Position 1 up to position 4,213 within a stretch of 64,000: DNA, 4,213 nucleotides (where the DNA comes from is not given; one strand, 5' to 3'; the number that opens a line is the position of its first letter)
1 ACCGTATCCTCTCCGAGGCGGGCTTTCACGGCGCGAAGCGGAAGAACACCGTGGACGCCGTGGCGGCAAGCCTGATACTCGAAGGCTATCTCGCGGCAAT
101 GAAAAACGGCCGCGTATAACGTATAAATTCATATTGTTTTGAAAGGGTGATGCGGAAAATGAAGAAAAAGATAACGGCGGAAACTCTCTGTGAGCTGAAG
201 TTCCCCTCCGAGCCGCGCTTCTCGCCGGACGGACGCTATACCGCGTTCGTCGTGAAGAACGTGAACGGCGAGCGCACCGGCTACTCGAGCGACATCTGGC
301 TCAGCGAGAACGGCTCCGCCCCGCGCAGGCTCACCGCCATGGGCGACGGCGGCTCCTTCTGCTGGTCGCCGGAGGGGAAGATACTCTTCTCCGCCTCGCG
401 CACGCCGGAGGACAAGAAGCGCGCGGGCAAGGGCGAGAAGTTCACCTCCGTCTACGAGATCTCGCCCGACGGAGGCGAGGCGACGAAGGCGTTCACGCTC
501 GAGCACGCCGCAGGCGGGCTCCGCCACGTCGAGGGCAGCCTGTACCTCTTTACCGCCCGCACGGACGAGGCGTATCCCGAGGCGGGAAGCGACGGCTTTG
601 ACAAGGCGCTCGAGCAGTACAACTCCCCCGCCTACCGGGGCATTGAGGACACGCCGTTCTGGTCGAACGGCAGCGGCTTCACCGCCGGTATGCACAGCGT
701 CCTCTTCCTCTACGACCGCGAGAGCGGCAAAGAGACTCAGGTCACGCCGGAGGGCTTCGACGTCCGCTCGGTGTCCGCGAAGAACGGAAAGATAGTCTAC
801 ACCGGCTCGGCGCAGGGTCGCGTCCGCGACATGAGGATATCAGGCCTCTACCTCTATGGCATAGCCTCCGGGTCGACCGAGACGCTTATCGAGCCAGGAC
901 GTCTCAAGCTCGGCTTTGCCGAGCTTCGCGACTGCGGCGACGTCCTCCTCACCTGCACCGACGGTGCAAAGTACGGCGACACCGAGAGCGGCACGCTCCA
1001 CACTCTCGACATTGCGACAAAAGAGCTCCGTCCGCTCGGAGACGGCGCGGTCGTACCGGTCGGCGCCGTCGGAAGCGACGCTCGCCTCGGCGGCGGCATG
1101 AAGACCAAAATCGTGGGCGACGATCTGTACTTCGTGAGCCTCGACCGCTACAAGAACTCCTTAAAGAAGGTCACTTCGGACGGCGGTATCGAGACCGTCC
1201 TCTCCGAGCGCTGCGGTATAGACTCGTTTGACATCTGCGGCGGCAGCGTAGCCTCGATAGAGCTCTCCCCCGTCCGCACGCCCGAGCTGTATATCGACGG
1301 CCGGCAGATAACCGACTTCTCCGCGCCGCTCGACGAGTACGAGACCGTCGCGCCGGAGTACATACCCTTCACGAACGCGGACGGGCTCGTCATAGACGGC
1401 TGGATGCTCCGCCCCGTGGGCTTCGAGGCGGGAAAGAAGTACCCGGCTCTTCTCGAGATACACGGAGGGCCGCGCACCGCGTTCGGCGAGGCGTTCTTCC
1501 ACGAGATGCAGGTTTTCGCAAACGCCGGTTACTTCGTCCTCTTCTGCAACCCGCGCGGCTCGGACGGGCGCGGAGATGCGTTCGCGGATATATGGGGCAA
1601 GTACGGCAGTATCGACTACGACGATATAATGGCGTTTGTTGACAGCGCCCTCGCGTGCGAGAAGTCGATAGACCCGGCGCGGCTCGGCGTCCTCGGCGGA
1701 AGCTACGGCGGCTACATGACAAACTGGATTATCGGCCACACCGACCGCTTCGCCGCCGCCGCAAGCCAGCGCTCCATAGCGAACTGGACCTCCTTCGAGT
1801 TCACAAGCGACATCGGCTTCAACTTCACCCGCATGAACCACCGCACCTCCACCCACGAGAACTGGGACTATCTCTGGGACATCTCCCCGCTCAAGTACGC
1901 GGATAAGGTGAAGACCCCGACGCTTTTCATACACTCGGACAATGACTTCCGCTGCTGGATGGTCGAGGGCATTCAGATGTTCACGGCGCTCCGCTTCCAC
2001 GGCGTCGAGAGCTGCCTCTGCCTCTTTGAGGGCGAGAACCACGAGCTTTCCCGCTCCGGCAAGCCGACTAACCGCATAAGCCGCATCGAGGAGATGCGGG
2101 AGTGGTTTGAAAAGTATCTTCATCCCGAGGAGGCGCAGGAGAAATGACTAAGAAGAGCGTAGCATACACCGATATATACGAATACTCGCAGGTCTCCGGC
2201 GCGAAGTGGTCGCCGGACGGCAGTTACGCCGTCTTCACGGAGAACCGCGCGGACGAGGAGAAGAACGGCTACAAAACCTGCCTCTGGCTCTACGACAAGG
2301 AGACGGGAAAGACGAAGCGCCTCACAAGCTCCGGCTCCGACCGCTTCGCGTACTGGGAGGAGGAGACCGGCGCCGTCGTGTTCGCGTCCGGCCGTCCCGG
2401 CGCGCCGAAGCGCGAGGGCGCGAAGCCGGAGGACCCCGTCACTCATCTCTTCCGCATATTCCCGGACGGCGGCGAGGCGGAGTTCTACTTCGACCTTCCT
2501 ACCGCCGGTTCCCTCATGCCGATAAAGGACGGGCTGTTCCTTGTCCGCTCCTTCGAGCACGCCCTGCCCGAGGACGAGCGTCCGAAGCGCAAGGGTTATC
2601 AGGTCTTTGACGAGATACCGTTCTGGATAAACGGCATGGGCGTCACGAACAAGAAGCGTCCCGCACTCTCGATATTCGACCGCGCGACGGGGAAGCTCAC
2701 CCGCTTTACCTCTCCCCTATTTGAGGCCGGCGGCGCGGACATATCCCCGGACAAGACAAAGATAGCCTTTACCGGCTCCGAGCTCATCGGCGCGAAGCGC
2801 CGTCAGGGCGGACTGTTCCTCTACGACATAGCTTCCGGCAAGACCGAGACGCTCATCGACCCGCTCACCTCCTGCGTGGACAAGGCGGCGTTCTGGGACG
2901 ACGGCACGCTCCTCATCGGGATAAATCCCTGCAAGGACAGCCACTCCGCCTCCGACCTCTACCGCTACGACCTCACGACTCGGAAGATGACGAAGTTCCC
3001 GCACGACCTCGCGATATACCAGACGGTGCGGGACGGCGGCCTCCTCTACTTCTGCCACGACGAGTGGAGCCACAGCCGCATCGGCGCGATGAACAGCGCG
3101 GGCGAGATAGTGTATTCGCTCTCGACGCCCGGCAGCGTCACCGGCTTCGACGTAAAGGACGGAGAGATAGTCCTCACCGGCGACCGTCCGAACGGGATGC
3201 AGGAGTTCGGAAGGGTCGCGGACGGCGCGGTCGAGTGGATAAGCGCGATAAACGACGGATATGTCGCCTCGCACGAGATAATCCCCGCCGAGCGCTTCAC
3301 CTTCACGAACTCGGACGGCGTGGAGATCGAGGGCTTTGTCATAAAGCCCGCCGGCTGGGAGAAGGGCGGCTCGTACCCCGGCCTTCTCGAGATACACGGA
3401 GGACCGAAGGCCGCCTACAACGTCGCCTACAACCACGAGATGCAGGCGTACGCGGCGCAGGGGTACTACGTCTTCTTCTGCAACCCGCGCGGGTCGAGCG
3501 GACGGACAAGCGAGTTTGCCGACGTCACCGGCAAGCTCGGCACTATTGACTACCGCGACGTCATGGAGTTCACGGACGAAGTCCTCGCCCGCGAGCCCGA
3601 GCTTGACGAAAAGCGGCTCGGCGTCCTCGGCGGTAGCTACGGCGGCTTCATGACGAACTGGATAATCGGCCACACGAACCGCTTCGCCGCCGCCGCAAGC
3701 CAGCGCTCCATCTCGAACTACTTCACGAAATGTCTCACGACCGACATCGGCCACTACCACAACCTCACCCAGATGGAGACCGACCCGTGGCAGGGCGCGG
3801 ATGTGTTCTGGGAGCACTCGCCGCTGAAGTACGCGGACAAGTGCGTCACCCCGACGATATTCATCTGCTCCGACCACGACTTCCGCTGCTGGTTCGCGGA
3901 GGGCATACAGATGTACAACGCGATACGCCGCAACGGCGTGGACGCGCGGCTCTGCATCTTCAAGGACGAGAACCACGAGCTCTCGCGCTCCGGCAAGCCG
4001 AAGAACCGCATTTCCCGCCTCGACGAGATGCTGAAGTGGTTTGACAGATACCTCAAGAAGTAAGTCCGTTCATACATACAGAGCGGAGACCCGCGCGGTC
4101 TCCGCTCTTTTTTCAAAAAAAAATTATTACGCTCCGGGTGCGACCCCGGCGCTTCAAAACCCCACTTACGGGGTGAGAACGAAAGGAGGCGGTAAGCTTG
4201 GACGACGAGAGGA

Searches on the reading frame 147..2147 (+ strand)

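Call 20: search_protein_families(library=pfam, proteins=[window:147-2147:+], max_evalue=0.0001)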
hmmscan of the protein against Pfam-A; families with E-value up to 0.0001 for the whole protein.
window:147-2147:+ (666 aa): 2 families
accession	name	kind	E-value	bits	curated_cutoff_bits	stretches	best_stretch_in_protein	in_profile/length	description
PF00326.27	Peptidase_S9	-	1.4e-50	172.2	22.6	1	450-659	3-211/213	Prolyl oligopeptidase family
PF02129.25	Peptidase_S15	-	4.2e-06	27.1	23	0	412-548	1-133/262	X-Pro dipeptidyl-peptidase (S15 family)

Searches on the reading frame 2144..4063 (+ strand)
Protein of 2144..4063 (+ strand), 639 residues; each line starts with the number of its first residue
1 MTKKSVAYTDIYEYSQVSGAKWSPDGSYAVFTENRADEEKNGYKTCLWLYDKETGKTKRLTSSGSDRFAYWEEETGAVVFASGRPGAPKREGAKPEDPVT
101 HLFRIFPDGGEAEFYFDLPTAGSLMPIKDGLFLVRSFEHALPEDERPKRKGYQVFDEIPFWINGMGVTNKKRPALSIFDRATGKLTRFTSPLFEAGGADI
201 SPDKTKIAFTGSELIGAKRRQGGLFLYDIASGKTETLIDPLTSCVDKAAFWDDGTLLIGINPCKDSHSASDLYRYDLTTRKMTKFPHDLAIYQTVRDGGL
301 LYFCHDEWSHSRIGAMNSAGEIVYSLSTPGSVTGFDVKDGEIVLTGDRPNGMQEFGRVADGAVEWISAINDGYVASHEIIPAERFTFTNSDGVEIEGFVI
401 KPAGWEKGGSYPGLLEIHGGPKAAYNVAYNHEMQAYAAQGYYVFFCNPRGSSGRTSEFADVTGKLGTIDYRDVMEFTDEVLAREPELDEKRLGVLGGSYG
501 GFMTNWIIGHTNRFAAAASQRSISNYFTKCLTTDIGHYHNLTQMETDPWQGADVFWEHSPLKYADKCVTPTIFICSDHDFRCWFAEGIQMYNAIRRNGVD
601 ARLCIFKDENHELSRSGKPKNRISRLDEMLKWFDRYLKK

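Call 20: search_protein_families(library=pfam, proteins=[window:2144-4063:+], max_evalue=0.0001)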
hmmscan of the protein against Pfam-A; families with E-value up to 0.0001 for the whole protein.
window:2144-4063:+ (639 aa): 3 families
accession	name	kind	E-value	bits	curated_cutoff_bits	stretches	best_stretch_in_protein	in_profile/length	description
PF00326.27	Peptidase_S9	-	1.3e-47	162.5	22.6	1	429-639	3-212/213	Prolyl oligopeptidase family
PF05448.18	AXE1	-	6.6e-06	25.5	21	1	384-517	58-203/321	Acetyl xylan esterase (AXE1)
PF02129.25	Peptidase_S15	-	5.6e-05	23.4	23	0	391-528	1-134/262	X-Pro dipeptidyl-peptidase (S15 family)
